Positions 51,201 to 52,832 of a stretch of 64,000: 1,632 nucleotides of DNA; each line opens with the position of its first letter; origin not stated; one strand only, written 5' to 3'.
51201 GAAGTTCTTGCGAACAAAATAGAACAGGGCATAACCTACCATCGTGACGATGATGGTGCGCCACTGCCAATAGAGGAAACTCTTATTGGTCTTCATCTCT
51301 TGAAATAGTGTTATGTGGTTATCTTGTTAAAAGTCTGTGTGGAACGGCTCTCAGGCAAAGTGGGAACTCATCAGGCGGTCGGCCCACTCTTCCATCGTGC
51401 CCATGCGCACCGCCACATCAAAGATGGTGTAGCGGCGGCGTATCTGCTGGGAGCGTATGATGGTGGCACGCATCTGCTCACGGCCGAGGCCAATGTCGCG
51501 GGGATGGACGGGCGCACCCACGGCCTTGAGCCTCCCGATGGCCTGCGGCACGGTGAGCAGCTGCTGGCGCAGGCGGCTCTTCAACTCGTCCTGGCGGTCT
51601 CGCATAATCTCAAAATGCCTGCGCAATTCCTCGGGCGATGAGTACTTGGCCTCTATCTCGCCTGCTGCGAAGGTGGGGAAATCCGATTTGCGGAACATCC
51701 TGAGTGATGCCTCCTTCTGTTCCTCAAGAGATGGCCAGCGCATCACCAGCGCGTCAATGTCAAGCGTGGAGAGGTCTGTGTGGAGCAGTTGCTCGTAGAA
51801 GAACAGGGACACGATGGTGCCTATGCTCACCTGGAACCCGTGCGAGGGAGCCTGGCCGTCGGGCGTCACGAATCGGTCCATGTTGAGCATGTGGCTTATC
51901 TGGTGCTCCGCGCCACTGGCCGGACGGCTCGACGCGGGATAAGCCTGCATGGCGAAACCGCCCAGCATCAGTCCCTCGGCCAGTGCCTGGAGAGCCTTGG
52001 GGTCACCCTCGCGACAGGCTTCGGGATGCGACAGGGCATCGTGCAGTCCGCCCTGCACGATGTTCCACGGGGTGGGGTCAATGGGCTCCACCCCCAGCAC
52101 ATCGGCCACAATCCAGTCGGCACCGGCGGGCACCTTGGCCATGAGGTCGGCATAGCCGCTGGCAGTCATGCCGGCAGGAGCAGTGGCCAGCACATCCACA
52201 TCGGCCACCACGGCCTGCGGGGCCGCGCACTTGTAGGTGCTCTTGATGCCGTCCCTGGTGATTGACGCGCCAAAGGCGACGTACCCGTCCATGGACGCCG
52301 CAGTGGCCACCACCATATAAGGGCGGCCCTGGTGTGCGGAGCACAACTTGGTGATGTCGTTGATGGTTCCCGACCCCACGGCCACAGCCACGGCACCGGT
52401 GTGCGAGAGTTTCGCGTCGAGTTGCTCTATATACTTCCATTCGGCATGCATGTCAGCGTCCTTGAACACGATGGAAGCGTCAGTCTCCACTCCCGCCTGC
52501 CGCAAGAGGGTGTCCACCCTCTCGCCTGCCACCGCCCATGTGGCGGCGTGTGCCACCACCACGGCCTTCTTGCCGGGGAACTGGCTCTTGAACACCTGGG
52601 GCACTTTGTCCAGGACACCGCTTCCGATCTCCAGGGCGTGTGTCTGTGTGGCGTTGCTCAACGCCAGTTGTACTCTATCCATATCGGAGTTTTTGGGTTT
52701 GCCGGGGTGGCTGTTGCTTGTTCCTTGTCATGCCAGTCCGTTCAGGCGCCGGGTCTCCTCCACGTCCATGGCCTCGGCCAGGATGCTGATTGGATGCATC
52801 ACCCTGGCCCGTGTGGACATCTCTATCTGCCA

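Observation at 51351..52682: AraM-type sn-glycerol-1-phosphate dehydrogenase homolog embedded in an anaerobic glycerol-3-phosphate dehydrogenase (glpABC) operon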

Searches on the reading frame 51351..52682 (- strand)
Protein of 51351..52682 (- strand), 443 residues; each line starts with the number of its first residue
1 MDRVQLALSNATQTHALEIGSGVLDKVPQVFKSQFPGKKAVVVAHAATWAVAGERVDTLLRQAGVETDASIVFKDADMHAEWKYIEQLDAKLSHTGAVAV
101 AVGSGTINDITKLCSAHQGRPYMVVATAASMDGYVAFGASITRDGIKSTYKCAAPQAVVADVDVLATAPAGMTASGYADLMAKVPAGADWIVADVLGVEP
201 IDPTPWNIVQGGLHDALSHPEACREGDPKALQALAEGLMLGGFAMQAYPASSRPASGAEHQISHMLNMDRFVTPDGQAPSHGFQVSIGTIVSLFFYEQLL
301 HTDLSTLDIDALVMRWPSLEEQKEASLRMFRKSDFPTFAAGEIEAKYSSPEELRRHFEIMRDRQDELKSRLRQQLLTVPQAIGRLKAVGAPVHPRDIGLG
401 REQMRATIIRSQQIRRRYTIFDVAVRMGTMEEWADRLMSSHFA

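Call 3: search_protein_families(library=pfam, proteins=[window:51351-52682:-])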
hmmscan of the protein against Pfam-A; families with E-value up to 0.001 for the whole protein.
window:51351-52682:- (443 aa): 1 family
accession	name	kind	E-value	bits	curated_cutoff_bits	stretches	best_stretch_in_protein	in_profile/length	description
PF13685.12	Fe-ADH_2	-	4.4e-36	124.6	28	1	19-169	2-149/149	Iron-containing alcohol dehydrogenase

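Call 4: search_protein_families(library=ncbifam, proteins=[window:51351-52682:-])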
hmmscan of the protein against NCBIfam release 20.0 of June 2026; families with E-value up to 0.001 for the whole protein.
window:51351-52682:- (443 aa): 5 families
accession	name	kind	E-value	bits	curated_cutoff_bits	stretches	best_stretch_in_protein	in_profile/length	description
NF002022.0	PRK00843.1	equivalog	3.1e-50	171.1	413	1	18-297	15-283/350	NAD(P)-dependent glycerol-1-phosphate dehydrogenase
NF006941.0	PRK09423.1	subfamily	8.7e-13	47.8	336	1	19-183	13-175/367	glycerol dehydrogenase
NF053832.1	GlycoaldRedHalo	equivalog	1.7e-08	34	550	1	20-183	14-175/363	glycolaldehyde reductase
TIGR01357.1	aroB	equivalog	3.2e-06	26.6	305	1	16-181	2-173/344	3-dehydroquinate synthase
NF047954.1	PrpdilGlycDhGldA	equivalog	7.2e-06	25.5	700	1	20-182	14-174/365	bifunctional L-1,2-propanediol dehydrogenase/glycerol dehydrogenase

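Call 5: search_solved_structures(query=window:51351-52682:-, max_evalue=0.01, show_alignments=3)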
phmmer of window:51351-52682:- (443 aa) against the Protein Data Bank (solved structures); distinct sequences matched with E-value up to 0.01: 17.
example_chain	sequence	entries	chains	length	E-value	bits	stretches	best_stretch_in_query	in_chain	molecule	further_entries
9h4x_A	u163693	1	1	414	2.7e-37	132.1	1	37-303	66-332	Glycerol-1-phosphate dehydrogenase [NAD(P)+]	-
3ce9_A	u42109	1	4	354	1.2e-18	70.6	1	17-292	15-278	Glycerol dehydrogenase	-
5fb3_A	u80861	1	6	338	1.8e-15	60.2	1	98-295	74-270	Glycerol-1-phosphate dehydrogenase [NAD(P)+]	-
4rgq_A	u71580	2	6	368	4e-13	52.5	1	98-298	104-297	Glycerol-1-phosphate dehydrogenase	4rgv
4rfl_A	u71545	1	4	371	4.1e-13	52.4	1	98-298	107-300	Glycerol-1-phosphate dehydrogenase [NAD(P)+]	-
1jpu_A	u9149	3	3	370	1.4e-09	40.8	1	22-183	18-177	glycerol dehydrogenase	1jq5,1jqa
4mca_A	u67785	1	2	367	3.3e-05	26.4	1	40-182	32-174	Glycerol dehydrogenase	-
1ta9_A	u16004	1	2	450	0.0001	24.8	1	33-182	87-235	glycerol dehydrogenase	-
6lk2_A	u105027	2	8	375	0.00025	23.5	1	30-181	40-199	3-dehydroquinate synthase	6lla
3zok_A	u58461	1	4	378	0.00047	22.6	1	13-181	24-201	3-DEHYDROQUINATE SYNTHASE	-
6csj_A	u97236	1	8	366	0.00081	21.8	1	36-182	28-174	Glycerol dehydrogenase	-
5zxl_A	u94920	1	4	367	0.0015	21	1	46-182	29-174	Glycerol dehydrogenase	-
8goa_A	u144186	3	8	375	0.0016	20.8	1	46-182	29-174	Glycerol dehydrogenase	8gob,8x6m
1kq3_A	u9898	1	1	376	0.002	20.5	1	84-182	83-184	glycerol dehydrogenase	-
5xn8_A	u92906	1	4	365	0.0037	19.6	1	78-182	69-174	Glycerol Dehydrogenase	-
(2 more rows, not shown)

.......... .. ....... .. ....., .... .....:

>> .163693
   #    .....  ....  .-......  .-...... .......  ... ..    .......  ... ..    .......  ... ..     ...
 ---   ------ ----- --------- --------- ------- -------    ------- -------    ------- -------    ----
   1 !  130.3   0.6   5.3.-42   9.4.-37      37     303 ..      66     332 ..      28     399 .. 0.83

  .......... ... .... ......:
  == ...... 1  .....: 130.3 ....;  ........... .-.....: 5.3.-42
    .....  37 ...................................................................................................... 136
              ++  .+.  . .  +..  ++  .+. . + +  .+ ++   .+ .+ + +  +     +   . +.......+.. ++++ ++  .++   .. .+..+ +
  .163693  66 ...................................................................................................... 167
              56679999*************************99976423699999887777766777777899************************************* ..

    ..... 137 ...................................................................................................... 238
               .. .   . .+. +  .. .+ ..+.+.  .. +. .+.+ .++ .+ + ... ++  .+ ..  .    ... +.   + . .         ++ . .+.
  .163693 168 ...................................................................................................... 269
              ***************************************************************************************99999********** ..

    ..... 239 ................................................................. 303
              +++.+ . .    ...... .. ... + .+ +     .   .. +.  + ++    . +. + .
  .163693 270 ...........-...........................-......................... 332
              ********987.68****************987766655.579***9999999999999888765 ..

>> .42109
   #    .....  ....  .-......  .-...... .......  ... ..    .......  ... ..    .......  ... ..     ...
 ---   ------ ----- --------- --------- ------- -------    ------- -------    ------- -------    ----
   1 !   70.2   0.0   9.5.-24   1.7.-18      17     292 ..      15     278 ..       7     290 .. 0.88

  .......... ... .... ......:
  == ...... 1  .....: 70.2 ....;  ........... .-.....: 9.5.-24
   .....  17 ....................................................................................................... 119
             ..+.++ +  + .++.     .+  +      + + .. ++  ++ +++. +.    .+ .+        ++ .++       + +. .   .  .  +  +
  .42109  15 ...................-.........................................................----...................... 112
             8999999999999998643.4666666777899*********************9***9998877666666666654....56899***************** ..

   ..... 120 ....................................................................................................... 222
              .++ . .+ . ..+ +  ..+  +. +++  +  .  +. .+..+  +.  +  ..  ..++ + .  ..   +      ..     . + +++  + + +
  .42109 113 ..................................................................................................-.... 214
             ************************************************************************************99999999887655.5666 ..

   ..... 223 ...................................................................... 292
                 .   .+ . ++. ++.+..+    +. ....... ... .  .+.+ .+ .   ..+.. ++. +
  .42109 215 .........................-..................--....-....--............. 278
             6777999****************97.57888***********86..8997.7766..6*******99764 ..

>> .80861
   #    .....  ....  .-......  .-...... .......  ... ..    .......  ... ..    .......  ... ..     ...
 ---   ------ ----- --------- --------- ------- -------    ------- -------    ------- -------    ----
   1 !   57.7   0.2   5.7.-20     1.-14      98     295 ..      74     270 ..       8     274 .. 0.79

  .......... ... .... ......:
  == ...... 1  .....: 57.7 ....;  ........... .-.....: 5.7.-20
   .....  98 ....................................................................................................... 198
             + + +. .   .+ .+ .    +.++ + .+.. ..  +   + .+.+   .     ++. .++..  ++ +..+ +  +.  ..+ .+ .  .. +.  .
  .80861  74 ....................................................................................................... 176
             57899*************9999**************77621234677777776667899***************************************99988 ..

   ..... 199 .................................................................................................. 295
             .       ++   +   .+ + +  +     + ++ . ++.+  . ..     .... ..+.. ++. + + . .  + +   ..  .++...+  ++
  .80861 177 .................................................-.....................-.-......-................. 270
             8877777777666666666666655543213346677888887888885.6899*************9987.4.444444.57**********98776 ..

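Call 6: find_homologous_proteins(query=window:51351-52682:-)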
Query window:51351-52682:- (443 aa): 7757 proteins with E <= 0.001 among 8000 candidates; the best 120 are listed.
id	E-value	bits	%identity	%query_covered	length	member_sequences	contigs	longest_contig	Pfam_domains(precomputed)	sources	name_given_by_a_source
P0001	7.1e-293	989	100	100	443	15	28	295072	PF13685.13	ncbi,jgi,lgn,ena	-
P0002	3.7e-265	898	92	100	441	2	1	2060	PF13685.13,PF00465.26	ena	-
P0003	2.7e-255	865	87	100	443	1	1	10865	PF13685.13,PF00465.26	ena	-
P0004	3.0e-255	865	90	100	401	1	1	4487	PF13685.13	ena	-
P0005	1.0e-254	863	88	100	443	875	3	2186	PF13685.13,PF00465.26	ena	-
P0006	9.8e-248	840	86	100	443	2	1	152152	PF13685.13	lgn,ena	-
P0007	2.6e-245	832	85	100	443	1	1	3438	PF13685.13,PF00465.26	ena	-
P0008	4.9e-245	831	85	100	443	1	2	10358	PF13685.13,PF00465.26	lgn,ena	-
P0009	6.2e-245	831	85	100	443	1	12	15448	PF13685.13,PF00465.26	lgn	-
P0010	6.7e-245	831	85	100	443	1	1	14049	PF13685.13,PF00465.26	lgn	-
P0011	9.3e-245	830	86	100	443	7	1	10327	PF13685.13,PF00465.26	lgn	-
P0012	1.1e-244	830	84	100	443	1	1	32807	PF13685.13,PF00465.26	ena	-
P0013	1.2e-244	830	85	100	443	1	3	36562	PF13685.13,PF00465.26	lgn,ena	-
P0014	1.3e-244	830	85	100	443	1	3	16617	PF13685.13,PF00465.26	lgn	-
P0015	1.4e-244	830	84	100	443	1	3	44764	PF13685.13,PF00465.26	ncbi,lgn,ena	-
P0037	4.9e-173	594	61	99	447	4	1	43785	PF13685.13,PF00465.26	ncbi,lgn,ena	-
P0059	6.6e-167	574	59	99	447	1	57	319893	PF13685.13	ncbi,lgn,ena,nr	ncbi:MAG: sn-glycerol-1-phosphate dehydrogenase [Parabacteroides sp.]|nr:sn-glycerol-1-phosphate deh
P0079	1.7e-165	569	57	98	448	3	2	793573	PF13685.13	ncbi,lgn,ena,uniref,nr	ncbi:sn-glycerol-1-phosphate dehydrogenase [Prevotella sp. A2931]|uniref:Sn-glycerol-1-phosphate deh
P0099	4.3e-153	528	54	99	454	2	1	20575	PF13685.13,PF00465.26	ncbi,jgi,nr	ncbi:MAG: sn-glycerol-1-phosphate dehydrogenase [Tannerella sp.]|jgi:glycerol-1-phosphate dehydrogen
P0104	2.1e-152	526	54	99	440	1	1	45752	PF13685.13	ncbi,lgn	-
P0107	1.1e-151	524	56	99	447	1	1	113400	PF13685.13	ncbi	-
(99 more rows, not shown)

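Call 11: find_encoding_contigs(protein=P0001, flank=10000, max_places=4)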
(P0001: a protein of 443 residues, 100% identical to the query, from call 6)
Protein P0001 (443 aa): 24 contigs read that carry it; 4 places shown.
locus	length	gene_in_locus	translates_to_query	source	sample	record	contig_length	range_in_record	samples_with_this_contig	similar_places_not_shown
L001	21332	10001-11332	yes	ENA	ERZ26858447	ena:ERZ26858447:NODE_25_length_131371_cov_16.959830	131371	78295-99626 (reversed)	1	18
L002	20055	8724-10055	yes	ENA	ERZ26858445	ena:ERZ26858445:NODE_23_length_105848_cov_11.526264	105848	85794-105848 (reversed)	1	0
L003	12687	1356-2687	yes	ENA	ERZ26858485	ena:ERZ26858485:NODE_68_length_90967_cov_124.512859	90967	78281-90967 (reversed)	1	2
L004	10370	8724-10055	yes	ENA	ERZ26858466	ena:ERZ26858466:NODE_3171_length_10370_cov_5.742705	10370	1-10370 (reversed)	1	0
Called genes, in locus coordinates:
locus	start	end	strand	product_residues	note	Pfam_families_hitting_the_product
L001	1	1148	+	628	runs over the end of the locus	PF07715:Plug, PF00593:TonB_dep_Rec_b-barrel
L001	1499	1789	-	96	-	PF05258:DciA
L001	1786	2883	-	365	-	PF02463:SMC_N, PF13175:AAA_15, PF13476:AAA_23, PF13304:AAA_21 (faint)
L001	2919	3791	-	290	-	PF01263:Aldose_epim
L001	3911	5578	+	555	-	PF01268:FTHFS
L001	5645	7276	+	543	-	PF00890:FAD_binding_2 (faint), PF01266:DAO, PF01494:FAD_binding_3 (faint), PF12831:FAD_oxidored (weak), PF17806:SO_alpha_A3 (faint), PF04324:Fer2_BFD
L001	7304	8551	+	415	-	PF00890:FAD_binding_2, PF01266:DAO (faint), PF03486:HI0933_like (faint)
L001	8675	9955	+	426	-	PF13183:Fer4_8, PF12838:Fer4_7 (weak), PF02754:CCG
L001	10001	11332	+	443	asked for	PF13685:Fe-ADH_2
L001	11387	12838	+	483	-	PF07690:MFS_1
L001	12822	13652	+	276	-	PF00702:Hydrolase, PF13344:Hydrolase_6, PF13419:HAD_2 (weak), PF13242:Hydrolase_like, PF09419:PGP_phosphatase (weak)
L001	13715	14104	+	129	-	PF03544:TonB_C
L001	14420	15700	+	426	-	PF01520:Amidase_3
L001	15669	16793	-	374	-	PF18306:LDcluster4 (faint)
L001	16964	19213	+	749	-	PF17389:Bac_rhamnosid6H, PF17390:Bac_rhamnosid_C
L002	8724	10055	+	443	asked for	PF13685:Fe-ADH_2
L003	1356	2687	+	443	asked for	PF13685:Fe-ADH_2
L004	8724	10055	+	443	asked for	PF13685:Fe-ADH_2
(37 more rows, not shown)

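Call 12: list_cluster_members(proteins=[P0001, P0059, P0079, P0037, P0015, P0104, P0107])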
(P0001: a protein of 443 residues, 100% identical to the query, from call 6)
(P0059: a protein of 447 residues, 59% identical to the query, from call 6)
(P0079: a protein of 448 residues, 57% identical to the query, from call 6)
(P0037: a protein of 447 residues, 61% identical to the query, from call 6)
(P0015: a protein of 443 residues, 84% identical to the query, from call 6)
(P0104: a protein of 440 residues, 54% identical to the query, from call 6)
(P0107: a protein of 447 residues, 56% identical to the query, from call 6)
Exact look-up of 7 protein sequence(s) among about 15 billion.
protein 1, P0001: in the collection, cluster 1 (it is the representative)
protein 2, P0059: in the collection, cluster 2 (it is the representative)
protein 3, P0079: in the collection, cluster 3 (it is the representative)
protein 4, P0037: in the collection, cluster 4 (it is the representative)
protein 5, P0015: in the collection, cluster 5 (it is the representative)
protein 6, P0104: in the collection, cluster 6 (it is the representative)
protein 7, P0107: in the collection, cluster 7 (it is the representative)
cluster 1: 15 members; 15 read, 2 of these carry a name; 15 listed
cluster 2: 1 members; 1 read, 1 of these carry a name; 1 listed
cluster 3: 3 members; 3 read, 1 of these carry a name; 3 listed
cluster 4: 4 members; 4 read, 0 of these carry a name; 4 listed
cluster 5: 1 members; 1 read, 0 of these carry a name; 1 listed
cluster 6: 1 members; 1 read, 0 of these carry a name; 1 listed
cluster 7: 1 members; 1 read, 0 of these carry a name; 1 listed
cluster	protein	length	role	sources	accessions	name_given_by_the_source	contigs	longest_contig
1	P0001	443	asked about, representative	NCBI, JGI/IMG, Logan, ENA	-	-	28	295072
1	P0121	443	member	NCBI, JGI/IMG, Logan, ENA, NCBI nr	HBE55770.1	MAG TPA: 3-dehydroquinate synthase [Prevotellaceae bacterium] | 3-dehydroquinate synthase [Prevotellaceae bacterium]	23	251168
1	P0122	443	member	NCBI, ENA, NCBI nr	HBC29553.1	MAG TPA: 3-dehydroquinate synthase [Prevotellaceae bacterium] | 3-dehydroquinate synthase [Prevotellaceae bacterium]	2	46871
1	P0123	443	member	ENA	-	-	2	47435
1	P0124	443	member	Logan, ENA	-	-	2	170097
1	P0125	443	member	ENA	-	-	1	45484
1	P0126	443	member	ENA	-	-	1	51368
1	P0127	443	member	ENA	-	-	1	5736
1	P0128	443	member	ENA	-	-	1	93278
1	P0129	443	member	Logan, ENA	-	-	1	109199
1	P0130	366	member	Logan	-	-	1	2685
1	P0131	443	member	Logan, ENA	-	-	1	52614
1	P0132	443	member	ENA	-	-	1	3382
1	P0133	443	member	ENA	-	-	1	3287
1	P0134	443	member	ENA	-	-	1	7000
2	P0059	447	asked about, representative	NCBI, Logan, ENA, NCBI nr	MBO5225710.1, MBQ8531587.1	MAG: sn-glycerol-1-phosphate dehydrogenase [Parabacteroides sp.] | sn-glycerol-1-phosphate dehydrogenase [Parabacteroides sp.]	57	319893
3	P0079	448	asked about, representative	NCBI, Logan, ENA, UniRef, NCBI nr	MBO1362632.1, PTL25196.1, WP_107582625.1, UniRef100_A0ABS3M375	sn-glycerol-1-phosphate dehydrogenase [Prevotella sp. A2931] | Sn-glycerol-1-phosphate dehydrogenase n=1 Tax=Prevotella illustrans TaxID=2800387 ... | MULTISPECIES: sn-glycerol-1-phosphate dehydrogenase [Prevotella]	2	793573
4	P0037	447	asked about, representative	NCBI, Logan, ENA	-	-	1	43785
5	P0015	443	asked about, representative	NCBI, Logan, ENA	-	-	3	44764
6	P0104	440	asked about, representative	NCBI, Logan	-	-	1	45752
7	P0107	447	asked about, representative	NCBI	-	-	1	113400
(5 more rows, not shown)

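Call 22: search_protein_representatives(protein=window:51351-52682:-)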
Query: 443 residues. Proteins with E-value up to 0.001 (for the whole library): 3747; up to 1e-10: 2460; up to 1e-30: 776. The best 150 are listed.
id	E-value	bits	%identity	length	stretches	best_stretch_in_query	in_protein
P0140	5.3e-147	506.7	52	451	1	1-438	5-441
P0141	4.5e-125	434.4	50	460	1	6-432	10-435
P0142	1.6e-118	412.9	51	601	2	3-320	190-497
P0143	1.9e-113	396.1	48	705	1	4-431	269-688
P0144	2.5e-113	395.8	45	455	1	2-439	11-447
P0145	2.0e-111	389.5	50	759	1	5-429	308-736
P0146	3.4e-110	385.4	44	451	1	2-438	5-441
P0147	1.7e-107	376.6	44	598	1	5-432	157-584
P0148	5.0e-106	371.7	46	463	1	4-438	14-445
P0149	4.0e-104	365.4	45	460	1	7-435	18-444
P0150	1.3e-102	360.4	44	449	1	3-441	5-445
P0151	5.6e-102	358.4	44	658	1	6-429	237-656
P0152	7.6e-101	354.6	46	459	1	3-432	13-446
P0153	7.3e-99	348.1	44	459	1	4-437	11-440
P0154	1.9e-98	346.7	43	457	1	3-424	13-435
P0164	6.0e-95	335.2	43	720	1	8-434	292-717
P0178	8.6e-88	311.6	41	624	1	3-432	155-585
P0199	2.6e-79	283.7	48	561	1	3-323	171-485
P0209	1.6e-77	277.8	41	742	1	46-438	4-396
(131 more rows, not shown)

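Call 24: search_protein_families(library=pfam, proteins=[P0142, P0143, P0145, P0147, P0151, P0164, P0178, P0209, P0199], max_evalue=0.001)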
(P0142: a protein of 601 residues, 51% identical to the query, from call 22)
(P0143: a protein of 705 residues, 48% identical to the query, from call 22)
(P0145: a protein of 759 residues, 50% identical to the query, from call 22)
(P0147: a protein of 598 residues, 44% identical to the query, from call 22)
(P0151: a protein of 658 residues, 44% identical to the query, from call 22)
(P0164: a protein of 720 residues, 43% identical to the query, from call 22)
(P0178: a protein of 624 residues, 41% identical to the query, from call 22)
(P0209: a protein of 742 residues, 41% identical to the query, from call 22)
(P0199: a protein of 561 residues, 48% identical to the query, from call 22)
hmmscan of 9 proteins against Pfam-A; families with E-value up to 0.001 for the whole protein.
P0142 (601 aa): 2 families
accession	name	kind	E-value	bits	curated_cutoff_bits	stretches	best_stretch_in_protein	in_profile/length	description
PF13685.12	Fe-ADH_2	-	2.4e-28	99.5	28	1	206-346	2-149/149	Iron-containing alcohol dehydrogenase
PF01467.32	CTP_transf_like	-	2.7e-14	54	21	1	11-175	2-132/133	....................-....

P0143 (705 aa): 3 families
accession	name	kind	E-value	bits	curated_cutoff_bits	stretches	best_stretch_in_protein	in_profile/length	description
PF13685.12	Fe-ADH_2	-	1.6e-34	119.5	28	1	283-429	1-149/149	Iron-containing alcohol dehydrogenase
PF03009.23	GDPD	-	2.3e-10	41.5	23.6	1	9-252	1-243/244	Glycerophosphoryl diester phosphodiesterase family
PF00465.25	Fe-ADH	-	0.00053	20.1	31.3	0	281-383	3-111/168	Iron-containing alcohol dehydrogenase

P0145 (759 aa): 3 families
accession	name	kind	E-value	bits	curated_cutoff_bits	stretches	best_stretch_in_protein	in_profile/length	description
PF13685.12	Fe-ADH_2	-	9.3e-35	120.3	28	1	322-473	2-149/149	Iron-containing alcohol dehydrogenase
PF03009.23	GDPD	-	1.5e-17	65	23.6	1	16-114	1-94/244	Glycerophosphoryl diester phosphodiesterase family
PF00465.25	Fe-ADH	-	2.1e-08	34.4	31.3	1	322-464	6-166/168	Iron-containing alcohol dehydrogenase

P0147 (598 aa): 2 families
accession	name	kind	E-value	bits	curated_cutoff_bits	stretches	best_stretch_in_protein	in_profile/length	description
PF02502.23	LacAB_rpiB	-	1.3e-28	100.2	24.7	1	3-140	1-138/138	Ribose/Galactose Isomerase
PF13685.12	Fe-ADH_2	-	1.5e-28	100.1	28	1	171-321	2-149/149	Iron-containing alcohol dehydrogenase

P0151 (658 aa): 2 families
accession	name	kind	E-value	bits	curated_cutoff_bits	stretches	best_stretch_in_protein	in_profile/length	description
PF13685.12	Fe-ADH_2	-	1.1e-32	113.6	28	1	250-398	2-149/149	Iron-containing alcohol dehydrogenase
PF03009.23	GDPD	-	4.8e-15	56.8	23.6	2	15-101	1-68/244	Glycerophosphoryl diester phosphodiesterase family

P0164 (720 aa): 2 families
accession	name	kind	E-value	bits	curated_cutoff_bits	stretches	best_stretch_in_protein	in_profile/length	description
PF13685.12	Fe-ADH_2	-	1.8e-31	109.6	28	1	303-454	2-149/149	Iron-containing alcohol dehydrogenase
PF03009.23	GDPD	-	4e-17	63.6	23.6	1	12-261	1-242/244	Glycerophosphoryl diester phosphodiesterase family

P0178 (624 aa): 2 families
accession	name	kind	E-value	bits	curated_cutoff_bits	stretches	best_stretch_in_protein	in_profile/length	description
PF13685.12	Fe-ADH_2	-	6.9e-27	94.7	28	1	171-322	2-149/149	Iron-containing alcohol dehydrogenase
PF07892.16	DUF1667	-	4.3e-26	91.2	27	1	44-119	3-78/82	Protein of unknown function (DUF1667)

P0209 (742 aa): 2 families
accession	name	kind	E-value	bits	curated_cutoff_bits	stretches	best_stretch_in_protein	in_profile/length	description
PF04198.19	Sugar-bind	-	1.2e-42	146.3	27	1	485-730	8-257/257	Putative sugar-binding domain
PF13685.12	Fe-ADH_2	-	3.3e-23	82.8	28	1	2-129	26-149/149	Iron-containing alcohol dehydrogenase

P0199 (561 aa): 2 families
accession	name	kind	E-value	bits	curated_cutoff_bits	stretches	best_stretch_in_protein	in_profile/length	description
PF13685.12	Fe-ADH_2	-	7e-31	107.7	28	1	187-337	2-149/149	Iron-containing alcohol dehydrogenase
PF00465.25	Fe-ADH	-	4.5e-06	26.8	31.3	1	184-329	3-167/168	Iron-containing alcohol dehydrogenase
